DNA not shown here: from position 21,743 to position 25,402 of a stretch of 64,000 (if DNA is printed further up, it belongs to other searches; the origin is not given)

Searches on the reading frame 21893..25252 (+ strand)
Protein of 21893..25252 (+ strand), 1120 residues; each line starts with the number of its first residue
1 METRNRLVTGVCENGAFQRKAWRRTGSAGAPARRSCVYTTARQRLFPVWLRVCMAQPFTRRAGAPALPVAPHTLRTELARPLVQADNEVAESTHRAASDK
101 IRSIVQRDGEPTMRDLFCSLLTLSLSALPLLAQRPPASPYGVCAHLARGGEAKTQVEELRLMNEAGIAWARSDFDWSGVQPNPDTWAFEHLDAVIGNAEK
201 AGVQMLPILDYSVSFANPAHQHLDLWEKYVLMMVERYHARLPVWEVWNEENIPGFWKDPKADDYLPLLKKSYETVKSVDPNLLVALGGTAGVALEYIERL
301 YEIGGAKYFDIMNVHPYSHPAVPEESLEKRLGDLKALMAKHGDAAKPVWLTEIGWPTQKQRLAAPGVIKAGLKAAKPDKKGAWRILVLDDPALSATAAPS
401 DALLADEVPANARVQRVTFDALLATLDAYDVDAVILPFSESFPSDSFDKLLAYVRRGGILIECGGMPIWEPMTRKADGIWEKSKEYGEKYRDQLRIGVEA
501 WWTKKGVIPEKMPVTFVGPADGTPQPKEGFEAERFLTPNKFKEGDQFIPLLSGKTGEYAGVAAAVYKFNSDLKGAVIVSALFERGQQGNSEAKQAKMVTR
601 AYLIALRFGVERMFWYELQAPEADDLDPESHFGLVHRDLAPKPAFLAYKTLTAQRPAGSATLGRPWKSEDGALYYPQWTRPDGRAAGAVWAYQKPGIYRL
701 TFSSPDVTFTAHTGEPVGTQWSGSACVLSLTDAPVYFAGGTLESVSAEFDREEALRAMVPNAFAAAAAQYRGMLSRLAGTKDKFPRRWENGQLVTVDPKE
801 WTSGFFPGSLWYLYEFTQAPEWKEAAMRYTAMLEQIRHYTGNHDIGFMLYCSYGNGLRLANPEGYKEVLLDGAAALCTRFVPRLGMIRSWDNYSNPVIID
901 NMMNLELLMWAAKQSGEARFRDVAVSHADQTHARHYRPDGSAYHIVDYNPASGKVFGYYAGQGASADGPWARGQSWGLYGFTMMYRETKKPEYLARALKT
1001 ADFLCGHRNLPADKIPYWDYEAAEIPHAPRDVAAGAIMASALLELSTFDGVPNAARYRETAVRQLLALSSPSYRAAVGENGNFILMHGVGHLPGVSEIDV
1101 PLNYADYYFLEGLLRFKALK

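Call 87: search_protein_families(library=pfam, proteins=[window:21893-25252:+], max_evalue=0.0001)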
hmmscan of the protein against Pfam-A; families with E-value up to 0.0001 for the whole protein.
window:21893-25252:+ (1120 aa): 3 families
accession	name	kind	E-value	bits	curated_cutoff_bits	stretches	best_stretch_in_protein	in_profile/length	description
PF02449.21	Glyco_hydro_42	-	1.4e-05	25.1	21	1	154-205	11-63/376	Beta-galactosidase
PF01229.23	Glyco_hydro_39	-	2.3e-05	23.9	26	1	243-303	151-210/472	Glycosyl hydrolases family 39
PF07470.19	Glyco_hydro_88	-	5.2e-05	22.8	26.6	0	799-988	27-217/352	Glycosyl Hydrolase Family 88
